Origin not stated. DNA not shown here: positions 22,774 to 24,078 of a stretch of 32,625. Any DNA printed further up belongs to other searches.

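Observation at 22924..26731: Four-gene sugar-modification cassette (two glycosyltransferases, an FkbM methyltransferase and a methyltransferase/kinase-like fusion) embedded in the virion structural module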

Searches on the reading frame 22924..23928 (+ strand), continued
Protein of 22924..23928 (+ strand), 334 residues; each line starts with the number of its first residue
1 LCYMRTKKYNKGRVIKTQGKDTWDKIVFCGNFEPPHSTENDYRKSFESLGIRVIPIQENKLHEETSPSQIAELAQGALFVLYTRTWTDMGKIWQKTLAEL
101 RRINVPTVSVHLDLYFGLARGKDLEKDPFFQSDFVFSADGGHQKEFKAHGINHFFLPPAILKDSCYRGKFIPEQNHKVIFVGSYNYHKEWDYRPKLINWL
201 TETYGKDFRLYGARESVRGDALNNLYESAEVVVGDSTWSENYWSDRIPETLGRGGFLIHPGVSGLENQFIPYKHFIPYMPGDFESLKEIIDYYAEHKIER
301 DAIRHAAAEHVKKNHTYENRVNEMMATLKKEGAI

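Call 109: search_protein_families(library=pfam, alignment_id=A6, max_evalue=0.001)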
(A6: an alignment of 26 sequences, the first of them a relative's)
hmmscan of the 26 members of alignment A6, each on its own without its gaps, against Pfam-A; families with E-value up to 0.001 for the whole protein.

A. member 1, L049:3376-4272:+ (298 aa): 1 family
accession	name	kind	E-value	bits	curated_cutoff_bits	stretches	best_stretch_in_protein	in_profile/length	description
PF00535.33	Glycos_transf_2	-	0.00026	21.4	23.3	1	47-111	2-76/168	Glycosyl transferase family 2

B. families by the number of members that match (of 26 scanned): 26 families (the first 25 are shown)
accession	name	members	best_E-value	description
PF00535.33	Glycos_transf_2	7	2.5e-22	Glycosyl transferase family 2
PF13489.12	Methyltransf_23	5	7.1e-13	Methyltransferase domain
PF08241.18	Methyltransf_11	5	1.5e-11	Methyltransferase domain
PF08242.18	Methyltransf_12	4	1.1e-07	Methyltransferase domain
PF13847.12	Methyltransf_31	4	1.7e-07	Methyltransferase domain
PF03016.20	Exostosin_GT47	3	3.5e-06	Exostosin GT47 domain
PF00881.29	Nitroreductase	2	4.7e-11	Nitroreductase family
PF02661.23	Fic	2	9.3e-11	Fic/DOC family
PF13649.12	Methyltransf_25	2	2.5e-09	Methyltransferase domain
PF13704.12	Glyco_tranf_2_4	2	5.1e-07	Glycosyl transferase family 2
PF24785.1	RXYLT1_C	2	9.6e-05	RXYLT1 C-terminal domain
PF01370.27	Epimerase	1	7.2e-51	NAD dependent epimerase/dehydratase family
PF16363.11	GDP_Man_Dehyd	1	3.4e-40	GDP-mannose 4,6 dehydratase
PF01467.32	CTP_transf_like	1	3.7e-25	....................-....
PF00574.28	CLP_protease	1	2.6e-15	Clp protease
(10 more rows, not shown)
